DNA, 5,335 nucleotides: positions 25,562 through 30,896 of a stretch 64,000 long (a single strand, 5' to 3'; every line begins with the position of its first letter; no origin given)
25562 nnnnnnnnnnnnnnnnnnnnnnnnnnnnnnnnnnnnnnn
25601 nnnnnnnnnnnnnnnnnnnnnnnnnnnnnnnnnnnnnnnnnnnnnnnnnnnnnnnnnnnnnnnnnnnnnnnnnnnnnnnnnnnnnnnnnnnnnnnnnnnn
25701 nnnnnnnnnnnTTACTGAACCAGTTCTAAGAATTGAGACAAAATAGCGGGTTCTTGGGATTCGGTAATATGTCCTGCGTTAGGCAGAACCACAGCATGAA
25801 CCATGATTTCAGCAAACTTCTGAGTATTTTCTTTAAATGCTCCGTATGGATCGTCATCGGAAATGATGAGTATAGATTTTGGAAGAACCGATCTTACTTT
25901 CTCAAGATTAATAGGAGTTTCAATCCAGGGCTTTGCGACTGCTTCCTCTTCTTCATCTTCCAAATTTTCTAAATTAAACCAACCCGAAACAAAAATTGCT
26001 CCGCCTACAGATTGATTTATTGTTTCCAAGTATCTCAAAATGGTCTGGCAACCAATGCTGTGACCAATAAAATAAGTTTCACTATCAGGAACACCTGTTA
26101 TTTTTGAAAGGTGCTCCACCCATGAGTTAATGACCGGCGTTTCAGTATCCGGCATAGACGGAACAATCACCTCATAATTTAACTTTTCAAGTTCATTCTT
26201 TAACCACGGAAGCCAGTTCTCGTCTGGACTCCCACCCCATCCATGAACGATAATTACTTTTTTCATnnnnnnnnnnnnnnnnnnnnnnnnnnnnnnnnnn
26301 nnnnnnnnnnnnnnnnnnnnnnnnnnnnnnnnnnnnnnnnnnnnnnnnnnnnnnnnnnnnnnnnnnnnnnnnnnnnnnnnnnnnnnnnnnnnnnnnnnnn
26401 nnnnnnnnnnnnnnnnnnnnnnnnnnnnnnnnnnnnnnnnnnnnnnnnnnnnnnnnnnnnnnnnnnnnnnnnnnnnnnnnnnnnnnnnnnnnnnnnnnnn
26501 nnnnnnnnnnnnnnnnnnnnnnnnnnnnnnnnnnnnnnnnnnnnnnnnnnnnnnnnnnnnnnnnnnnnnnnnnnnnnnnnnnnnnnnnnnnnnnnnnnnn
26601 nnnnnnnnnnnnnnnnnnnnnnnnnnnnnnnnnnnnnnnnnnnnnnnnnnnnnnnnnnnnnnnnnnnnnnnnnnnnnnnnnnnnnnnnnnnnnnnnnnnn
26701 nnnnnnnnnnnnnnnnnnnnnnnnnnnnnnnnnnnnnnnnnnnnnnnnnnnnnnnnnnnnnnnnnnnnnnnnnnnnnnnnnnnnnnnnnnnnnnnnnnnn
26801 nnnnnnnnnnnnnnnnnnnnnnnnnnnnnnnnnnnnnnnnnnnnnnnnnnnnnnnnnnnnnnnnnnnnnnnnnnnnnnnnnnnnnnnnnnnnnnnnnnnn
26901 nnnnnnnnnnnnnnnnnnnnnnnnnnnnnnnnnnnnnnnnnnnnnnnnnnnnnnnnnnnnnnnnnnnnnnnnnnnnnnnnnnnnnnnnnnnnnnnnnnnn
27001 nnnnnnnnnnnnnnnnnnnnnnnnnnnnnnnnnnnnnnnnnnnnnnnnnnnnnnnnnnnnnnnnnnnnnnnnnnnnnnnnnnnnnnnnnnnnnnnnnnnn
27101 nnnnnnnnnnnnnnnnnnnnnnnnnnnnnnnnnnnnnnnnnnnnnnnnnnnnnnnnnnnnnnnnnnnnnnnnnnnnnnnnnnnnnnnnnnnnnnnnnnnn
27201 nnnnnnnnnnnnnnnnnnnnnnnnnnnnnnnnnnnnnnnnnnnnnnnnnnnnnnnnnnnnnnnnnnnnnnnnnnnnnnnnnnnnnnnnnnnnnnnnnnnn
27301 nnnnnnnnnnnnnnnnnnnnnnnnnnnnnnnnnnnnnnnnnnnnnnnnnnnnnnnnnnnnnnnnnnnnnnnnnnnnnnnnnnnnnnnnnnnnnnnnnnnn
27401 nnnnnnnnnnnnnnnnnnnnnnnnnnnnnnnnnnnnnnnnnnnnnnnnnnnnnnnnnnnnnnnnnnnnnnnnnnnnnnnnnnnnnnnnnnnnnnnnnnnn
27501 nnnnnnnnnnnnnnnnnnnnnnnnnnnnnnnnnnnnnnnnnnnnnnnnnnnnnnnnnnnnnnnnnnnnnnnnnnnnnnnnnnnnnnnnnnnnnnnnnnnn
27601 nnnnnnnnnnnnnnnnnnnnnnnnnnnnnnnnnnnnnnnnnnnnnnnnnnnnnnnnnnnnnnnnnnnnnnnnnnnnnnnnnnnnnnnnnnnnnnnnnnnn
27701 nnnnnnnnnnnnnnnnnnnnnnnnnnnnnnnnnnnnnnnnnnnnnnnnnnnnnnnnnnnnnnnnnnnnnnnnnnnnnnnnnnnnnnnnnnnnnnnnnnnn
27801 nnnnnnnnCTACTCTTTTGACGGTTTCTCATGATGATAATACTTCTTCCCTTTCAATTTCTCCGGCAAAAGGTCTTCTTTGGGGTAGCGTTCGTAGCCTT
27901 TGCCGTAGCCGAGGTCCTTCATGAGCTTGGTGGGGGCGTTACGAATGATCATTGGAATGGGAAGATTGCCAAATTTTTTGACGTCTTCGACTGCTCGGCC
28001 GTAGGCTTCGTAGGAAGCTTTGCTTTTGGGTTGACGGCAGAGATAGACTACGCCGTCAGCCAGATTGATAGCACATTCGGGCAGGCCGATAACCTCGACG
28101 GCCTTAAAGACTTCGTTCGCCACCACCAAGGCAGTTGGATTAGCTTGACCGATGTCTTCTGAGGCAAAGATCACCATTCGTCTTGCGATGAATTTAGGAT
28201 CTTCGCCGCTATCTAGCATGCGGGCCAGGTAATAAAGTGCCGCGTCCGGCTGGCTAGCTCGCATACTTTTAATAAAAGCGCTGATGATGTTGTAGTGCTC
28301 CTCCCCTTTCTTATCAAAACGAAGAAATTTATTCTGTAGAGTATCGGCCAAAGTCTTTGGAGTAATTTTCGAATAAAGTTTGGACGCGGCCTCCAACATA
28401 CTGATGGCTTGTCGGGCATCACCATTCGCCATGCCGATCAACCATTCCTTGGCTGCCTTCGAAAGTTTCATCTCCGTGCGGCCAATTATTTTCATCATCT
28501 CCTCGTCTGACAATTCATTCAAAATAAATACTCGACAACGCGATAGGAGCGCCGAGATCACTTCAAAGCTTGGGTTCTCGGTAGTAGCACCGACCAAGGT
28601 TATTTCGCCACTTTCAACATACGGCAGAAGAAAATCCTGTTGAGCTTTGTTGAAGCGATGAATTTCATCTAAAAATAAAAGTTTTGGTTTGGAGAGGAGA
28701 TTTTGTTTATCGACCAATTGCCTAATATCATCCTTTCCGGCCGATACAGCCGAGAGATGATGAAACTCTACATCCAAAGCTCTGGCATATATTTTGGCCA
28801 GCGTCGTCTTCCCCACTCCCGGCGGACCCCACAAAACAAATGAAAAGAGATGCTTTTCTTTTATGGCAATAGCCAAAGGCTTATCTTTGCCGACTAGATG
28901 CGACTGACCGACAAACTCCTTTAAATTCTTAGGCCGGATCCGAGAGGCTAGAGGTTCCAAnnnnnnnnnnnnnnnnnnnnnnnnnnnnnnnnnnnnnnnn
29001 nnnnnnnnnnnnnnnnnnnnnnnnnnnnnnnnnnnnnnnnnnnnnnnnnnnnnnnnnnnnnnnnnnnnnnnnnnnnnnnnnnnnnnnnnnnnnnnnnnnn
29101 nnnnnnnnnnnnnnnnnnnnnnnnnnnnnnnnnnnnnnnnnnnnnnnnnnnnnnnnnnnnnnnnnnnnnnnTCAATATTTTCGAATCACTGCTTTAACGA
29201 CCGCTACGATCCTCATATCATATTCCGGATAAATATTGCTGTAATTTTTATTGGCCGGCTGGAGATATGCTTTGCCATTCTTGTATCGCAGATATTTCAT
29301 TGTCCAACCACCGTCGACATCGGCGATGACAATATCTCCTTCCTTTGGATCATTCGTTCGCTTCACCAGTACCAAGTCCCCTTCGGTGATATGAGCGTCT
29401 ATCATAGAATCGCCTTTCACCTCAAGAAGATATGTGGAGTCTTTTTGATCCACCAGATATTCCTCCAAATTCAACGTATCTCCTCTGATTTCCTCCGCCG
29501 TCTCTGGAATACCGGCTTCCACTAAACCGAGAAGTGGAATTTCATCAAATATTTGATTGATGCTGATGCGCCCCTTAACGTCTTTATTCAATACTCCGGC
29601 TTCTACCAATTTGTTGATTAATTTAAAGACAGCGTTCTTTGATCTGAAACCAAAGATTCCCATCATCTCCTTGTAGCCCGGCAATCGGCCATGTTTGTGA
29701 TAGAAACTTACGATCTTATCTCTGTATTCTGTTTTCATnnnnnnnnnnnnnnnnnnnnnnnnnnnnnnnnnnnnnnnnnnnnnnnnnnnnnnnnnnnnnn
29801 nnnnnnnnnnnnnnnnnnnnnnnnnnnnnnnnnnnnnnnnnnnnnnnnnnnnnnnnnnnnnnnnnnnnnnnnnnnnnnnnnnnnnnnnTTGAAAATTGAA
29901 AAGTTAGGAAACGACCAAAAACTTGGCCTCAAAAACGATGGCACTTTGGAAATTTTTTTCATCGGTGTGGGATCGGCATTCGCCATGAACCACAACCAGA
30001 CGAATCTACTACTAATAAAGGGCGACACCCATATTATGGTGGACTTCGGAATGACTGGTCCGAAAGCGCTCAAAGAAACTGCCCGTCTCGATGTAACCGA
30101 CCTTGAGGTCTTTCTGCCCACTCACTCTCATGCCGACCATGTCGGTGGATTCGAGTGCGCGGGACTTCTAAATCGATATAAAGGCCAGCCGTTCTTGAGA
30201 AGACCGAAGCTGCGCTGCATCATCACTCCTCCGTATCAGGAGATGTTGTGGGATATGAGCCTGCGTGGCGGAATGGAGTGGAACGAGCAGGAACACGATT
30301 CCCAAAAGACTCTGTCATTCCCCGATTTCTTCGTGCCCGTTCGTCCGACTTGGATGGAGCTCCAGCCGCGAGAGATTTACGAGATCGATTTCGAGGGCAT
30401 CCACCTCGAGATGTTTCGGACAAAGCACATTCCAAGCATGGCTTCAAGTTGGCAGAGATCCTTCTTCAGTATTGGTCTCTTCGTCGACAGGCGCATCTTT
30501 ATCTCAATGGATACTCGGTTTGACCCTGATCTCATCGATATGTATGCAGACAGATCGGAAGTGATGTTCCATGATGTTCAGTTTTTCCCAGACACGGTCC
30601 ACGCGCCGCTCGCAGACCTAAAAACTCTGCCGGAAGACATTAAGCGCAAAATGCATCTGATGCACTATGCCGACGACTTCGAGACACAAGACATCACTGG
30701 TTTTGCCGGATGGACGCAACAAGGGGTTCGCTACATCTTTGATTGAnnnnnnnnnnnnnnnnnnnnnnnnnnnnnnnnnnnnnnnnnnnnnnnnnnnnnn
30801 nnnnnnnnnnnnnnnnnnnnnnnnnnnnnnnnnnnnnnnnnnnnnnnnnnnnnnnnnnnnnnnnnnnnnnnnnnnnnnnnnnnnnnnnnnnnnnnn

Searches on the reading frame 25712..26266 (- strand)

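Call 47: search_protein_families(library=pfam, proteins=[window:25712-26266:-], max_evalue=0.01)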
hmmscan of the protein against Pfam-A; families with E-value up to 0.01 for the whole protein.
window:25712-26266:- (184 aa): 5 families
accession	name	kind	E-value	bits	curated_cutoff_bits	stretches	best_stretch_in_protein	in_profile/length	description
PF06821.19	Ser_hydrolase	-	2.5e-23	83.3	22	1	4-169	1-156/172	Serine hydrolase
PF00561.26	Abhydrolase_1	-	1.1e-08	35.5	25.8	1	4-103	3-112/245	alpha/beta hydrolase fold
PF12697.13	Abhydrolase_6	-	2.7e-06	28.6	26.3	1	4-99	1-98/217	Alpha/beta hydrolase family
PF02230.22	Abhydrolase_2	-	2.7e-05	24.5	23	1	57-111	100-154/217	Phospholipase/Carboxylesterase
PF08538.16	DUF1749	-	0.0018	17.9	24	1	46-94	87-141/299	Protein of unknown function (DUF1749)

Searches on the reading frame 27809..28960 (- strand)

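Call 47: search_protein_families(library=pfam, proteins=[window:27809-28960:-], max_evalue=0.01)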
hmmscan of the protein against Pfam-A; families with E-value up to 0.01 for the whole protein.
window:27809-28960:- (383 aa): 19 families
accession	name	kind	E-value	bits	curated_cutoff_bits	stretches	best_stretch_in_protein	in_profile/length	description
PF12002.13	MgsA_C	-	5.3e-53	179.8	27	1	236-380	2-153/167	MgsA AAA+ ATPase C terminal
PF16193.11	AAA_assoc_2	-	5.5e-23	81.5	34.3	1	162-234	3-81/81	AAA C-terminal domain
PF05496.18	RuvB_N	-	3e-17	63.3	27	1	8-123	1-116/159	Holliday junction DNA helicase RuvB P-loop domain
PF00004.35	AAA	-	2.7e-16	60.7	21.2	1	42-147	2-128/131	ATPase family associated with various cellular activities (AAA)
PF07728.20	AAA_5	-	1.4e-07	32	22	1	41-128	2-103/139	AAA domain (dynein-related subfamily)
PF13173.12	AAA_14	-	1.2e-06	29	27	1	42-155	6-128/129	AAA domain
PF01078.27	Mg_chelatase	-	4.3e-06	26.7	20.3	0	14-58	3-42/207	Magnesium chelatase, subunit ChlI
PF25361.1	AAA_lid_RFC1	-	1.2e-05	25.1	34.9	1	154-194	7-47/59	RFC1-like, AAA+ ATPase lid domain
PF00158.32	Sigma54_activat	-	2.8e-05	24.3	20.2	1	94-137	96-140/168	Sigma-54 interaction domain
PF13401.12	AAA_22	-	3.3e-05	24.7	27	1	41-72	8-42/130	AAA domain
PF13191.12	AAA_16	-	0.00011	23.1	32.6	0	40-65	26-51/167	AAA ATPase domain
PF13479.12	AAA_24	-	0.00021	21.6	27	1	41-101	5-74/195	AAA domain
PF07724.20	AAA_2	-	0.0003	21.3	27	0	37-86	2-51/166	AAA domain (Cdc48 subfamily)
PF07726.17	AAA_3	-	0.00064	20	27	0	42-128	3-99/131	ATPase family associated with various cellular activities (AAA)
PF20720.3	nSTAND3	-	0.0021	18.2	27.2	1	42-98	21-72/155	Novel STAND NTPase 3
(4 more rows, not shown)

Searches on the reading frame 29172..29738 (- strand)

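Call 47: search_protein_families(library=pfam, proteins=[window:29172-29738:-], max_evalue=0.01)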
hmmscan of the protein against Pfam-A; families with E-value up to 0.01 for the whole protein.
window:29172-29738:- (188 aa): 1 family
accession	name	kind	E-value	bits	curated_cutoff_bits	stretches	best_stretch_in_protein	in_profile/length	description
PF00717.28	Peptidase_S24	-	1.2e-27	96.3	23.3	1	68-181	1-115/116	Peptidase S24-like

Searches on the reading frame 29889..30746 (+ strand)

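Call 47: search_protein_families(library=pfam, proteins=[window:29889-30746:+], max_evalue=0.01)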
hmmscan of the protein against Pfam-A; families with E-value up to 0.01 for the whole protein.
window:29889-30746:+ (285 aa): 3 families
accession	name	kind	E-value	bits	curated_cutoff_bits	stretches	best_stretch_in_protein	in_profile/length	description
PF23023.1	Anti-Pycsar_Apyc1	-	1.9e-27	96.8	50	1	20-266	3-227/250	Anti-Pycsar protein Apyc1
PF00753.33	Lactamase_B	-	2.3e-07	31.4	22.7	1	37-88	5-60/196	Metallo-beta-lactamase superfamily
PF12706.13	Lactamase_B_2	-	0.00029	21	27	0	65-240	24-179/200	Beta-lactamase superfamily domain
